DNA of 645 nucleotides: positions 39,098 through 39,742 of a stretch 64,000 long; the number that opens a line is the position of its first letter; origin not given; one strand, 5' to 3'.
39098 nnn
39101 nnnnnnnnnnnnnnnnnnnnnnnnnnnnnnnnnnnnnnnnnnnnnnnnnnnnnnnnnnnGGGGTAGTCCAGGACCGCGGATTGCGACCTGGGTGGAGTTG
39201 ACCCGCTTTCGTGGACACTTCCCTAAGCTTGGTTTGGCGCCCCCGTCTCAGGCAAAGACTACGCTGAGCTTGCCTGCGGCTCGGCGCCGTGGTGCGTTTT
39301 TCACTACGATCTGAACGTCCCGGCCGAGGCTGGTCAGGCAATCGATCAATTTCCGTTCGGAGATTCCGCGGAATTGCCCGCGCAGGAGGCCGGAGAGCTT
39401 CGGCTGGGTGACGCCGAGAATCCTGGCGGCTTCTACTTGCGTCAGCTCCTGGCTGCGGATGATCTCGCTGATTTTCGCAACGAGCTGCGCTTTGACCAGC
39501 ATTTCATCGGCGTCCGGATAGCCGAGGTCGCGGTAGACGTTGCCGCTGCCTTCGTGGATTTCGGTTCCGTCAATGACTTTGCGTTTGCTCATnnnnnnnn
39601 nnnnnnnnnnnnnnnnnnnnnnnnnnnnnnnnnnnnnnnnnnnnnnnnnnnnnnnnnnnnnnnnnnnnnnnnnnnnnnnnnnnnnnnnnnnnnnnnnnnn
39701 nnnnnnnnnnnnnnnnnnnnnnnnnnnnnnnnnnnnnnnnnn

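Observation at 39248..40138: TetR regulator ORF with no stop codon reads in frame into an orphan HigA2-like XRE gene that has its own RBS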

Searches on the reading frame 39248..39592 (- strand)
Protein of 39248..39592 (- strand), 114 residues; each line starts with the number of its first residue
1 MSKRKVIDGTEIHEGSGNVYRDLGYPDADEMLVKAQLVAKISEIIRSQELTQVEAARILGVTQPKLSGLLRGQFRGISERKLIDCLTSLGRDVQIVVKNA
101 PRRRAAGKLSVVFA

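Call 3: search_protein_families(library=pfam, proteins=[window:39248-39592:-], max_evalue=0.01)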
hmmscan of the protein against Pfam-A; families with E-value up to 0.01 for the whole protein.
window:39248-39592:- (114 aa): 3 families
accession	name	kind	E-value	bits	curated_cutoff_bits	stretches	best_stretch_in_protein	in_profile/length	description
PF13744.12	HTH_37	-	3.6e-27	94.4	27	1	19-98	1-80/80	Helix-turn-helix domain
PF01381.28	HTH_3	-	0.00083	19.8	23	1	43-93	3-52/55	Helix-turn-helix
PF13560.12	HTH_31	-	0.0098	16.6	27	0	49-90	14-55/64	Helix-turn-helix domain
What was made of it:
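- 39248..39592 (-): Intact 114-aa HTH_37/XRE antitoxin gene (orphan). HTH_37 at E 3.6e-27 (call 3).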

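Call 7: find_homologous_proteins(query=window:39248-39592:-, max_evalue=0.00001)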
Query window:39248-39592:- (114 aa): 2518 proteins with E <= 0.00001 among 2535 candidates; the best 120 are listed.
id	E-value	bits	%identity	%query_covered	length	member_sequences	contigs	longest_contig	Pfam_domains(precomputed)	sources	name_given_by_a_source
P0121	7.4e-62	224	95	100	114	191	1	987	PF13744.13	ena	-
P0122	1.8e-61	223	95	100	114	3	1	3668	PF13744.13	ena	-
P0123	3.1e-58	212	89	100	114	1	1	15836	PF13744.13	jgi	jgi:predicted XRE-type DNA-binding protein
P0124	3.4e-58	212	89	100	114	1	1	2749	PF13744.13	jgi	-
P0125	6.6e-58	211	89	100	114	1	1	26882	PF13744.13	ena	-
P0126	8.2e-58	211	90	100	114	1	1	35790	PF13744.13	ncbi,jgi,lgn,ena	-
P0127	1.4e-57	210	89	100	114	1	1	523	PF13744.13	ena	-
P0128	1.8e-57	210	89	100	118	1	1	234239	PF13744.13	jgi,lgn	jgi:predicted XRE-type DNA-binding protein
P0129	6.5e-57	208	89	100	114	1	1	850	PF13744.13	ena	-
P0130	1.0e-56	208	88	100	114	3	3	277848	PF13744.13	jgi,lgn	-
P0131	6.7e-56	205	86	100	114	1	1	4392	PF13744.13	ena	-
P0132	4.9e-55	202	85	100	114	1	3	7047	PF13744.13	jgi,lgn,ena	jgi:predicted XRE-type DNA-binding protein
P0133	5.1e-55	202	88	100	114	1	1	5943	PF13744.13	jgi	jgi:predicted XRE-type DNA-binding protein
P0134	9.6e-55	201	87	100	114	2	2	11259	PF13744.13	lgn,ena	-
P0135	1.3e-54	201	88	100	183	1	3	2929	PF13744.13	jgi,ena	jgi:predicted XRE-type DNA-binding protein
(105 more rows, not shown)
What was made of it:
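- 39248..39592 (-): 95% identical to P0121 and P0122, and all relatives are 114-116 aa (call 7).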

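Call 10: find_encoding_contigs(protein=P0126, flank=4000, max_places=3)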
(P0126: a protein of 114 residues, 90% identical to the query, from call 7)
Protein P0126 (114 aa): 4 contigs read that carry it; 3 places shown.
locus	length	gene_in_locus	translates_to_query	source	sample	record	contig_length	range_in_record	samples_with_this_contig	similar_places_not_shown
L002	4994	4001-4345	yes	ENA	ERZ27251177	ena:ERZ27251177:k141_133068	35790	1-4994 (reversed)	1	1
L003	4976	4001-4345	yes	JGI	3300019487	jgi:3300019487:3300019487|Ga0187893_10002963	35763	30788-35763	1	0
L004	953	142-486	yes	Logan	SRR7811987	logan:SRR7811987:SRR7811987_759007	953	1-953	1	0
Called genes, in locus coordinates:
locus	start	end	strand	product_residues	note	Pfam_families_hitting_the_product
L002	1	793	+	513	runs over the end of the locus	PF04909:Amidohydro_2 (weak)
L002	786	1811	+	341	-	PF00561:Abhydrolase_1, PF12146:Hydrolase_4, PF12697:Abhydrolase_6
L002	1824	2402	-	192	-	PF13875:DUF4202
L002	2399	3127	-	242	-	PF00106:adh_short, PF08659:KR (weak), PF13561:adh_short_C2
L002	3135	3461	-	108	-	PF07978:NIPSNAP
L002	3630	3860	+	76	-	-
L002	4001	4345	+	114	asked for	PF13744:HTH_37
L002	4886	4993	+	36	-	?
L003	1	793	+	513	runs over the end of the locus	PF04909:Amidohydro_2 (weak)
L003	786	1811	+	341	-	PF00561:Abhydrolase_1, PF12146:Hydrolase_4, PF12697:Abhydrolase_6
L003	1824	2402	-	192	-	PF13875:DUF4202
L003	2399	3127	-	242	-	PF00106:adh_short, PF08659:KR (weak), PF13561:adh_short_C2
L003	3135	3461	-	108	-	PF07978:NIPSNAP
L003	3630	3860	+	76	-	-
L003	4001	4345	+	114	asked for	PF13744:HTH_37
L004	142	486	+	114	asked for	PF13744:HTH_37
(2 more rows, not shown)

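Call 11: find_encoding_contigs(protein=P0122, flank=4000, max_places=3)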
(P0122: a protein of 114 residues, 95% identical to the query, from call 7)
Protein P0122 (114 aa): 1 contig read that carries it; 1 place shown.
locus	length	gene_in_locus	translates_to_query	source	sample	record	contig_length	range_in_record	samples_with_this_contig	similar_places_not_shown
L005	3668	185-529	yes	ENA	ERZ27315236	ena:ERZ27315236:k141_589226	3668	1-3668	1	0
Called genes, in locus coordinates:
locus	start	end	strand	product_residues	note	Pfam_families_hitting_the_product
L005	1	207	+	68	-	?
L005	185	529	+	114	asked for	PF13744:HTH_37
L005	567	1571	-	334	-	PF14267:DUF4357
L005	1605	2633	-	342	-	-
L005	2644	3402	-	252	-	-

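Call 16: find_encoding_contigs(protein=P0130, flank=2500, max_places=2)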
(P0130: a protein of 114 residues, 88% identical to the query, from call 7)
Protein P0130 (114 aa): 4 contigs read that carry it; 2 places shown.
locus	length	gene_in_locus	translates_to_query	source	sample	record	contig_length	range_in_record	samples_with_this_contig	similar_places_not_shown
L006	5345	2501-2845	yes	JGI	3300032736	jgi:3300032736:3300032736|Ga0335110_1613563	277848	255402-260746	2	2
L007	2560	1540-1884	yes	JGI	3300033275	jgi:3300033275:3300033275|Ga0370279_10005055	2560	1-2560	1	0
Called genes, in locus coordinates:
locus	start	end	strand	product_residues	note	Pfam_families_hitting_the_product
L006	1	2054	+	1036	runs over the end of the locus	PF00873:ACR_tran, PF02355:SecD_SecF_C (weak)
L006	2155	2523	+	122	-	PF05973:Gp49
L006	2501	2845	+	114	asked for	PF13744:HTH_37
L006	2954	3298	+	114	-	PF12158:DUF3592 (weak)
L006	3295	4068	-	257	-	PF00106:adh_short, PF08659:KR, PF13460:NAD_binding_10, PF13561:adh_short_C2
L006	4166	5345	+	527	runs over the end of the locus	PF00501:AMP-binding, PF13193:AMP-binding_C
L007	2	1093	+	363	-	?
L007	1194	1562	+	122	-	PF05973:Gp49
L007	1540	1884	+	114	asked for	PF13744:HTH_37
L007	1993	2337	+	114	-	PF12158:DUF3592 (weak)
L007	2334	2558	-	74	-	?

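Call 17: find_encoding_contigs(protein=P0125, flank=2500, max_places=2)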
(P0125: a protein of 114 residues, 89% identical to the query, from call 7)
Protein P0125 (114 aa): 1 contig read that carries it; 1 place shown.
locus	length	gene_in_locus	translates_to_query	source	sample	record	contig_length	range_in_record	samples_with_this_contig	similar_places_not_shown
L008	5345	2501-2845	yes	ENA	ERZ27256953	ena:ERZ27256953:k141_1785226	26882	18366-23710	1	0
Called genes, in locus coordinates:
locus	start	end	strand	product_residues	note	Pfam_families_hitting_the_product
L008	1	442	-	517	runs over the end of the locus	PF02661:Fic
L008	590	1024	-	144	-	-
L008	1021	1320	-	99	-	PF02604:PhdYeFM_antitox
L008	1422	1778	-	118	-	PF21716:dnstrm_HI1420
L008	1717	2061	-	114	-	-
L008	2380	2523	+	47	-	-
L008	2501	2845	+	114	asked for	PF13744:HTH_37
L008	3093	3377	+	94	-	PF05015:HigB-like_toxin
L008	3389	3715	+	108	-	PF13560:HTH_31 (weak), PF01381:HTH_3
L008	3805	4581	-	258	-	PF00072:Response_reg, PF00196:GerE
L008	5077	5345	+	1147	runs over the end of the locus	?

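Call 18: find_encoding_contigs(protein=P0123, flank=2500, max_places=2)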
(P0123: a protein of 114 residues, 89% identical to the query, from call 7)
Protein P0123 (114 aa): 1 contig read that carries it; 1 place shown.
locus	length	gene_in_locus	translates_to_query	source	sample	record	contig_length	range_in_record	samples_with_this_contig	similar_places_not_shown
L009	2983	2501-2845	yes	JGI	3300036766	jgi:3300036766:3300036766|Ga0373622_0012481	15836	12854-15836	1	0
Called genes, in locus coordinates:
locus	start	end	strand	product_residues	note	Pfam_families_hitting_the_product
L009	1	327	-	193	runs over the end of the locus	PF13875:DUF4202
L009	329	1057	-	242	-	PF00106:adh_short, PF13561:adh_short_C2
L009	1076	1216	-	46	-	-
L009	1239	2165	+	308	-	PF00892:EamA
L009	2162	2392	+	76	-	-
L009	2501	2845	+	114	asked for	PF13744:HTH_37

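Call 31: search_protein_families(library=pfam, proteins=[L006:2155-2523:+], max_evalue=0.001)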
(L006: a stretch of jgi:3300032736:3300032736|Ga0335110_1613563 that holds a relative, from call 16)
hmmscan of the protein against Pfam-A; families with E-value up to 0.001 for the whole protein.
L006:2155-2523:+ (122 aa): 1 family
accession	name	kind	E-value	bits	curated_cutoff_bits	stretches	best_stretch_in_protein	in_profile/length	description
PF05973.20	Gp49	-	5.3e-19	68.5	23.9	1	12-105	1-90/90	Phage derived protein Gp49-like (DUF891)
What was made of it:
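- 39570..39617 (-): 3' tail (48 nt, .................*) of a Gp49/HigB2-type toxin gene, in another frame; contains the AAGGAG RBS (39600-39605) of the antitoxin. The L006 toxin matches PF05973 (call 31).
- Closest known: HigB2/HigA2-type. Same: In close relatives it is encoded immediately downstream of a Gp49-family toxin gene and overlaps it, toxin first as in higBA (calls 3, 16, 31).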

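Call 45: search_solved_structures(query=window:39248-39592:-, max_evalue=0.01, show_alignments=1)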
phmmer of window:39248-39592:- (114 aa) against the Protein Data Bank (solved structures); distinct sequences matched with E-value up to 0.01: 2.
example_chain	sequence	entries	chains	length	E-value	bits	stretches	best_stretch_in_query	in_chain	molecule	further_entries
2o38_A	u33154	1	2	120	4.1e-21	78.8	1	9-113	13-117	Hypothetical protein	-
2a6c_A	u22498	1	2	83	1.8e-12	51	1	30-100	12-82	Helix-turn-helix motif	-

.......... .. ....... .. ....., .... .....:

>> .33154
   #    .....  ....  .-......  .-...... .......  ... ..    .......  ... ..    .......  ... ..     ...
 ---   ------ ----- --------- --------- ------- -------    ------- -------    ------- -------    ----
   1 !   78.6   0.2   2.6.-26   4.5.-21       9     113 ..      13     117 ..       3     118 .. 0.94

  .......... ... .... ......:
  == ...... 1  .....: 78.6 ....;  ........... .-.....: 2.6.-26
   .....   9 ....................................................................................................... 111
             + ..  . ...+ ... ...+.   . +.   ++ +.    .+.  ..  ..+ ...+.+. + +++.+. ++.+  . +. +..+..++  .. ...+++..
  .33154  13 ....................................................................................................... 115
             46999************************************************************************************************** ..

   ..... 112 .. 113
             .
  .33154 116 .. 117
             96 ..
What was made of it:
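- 39248..39592 (-): Closest PDB entries are 2o38 and 2a6c (call 45).
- Closest known: HigB2/HigA2-type. Different: The nearest solved structures are the uncharacterised 2o38 and 2a6c (call 45).
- V. cholerae HigA2 itself is not detectably similar at E ≤ 0.01 (call 45), so the mechanistic analogy rests only on the shared Pfam family.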
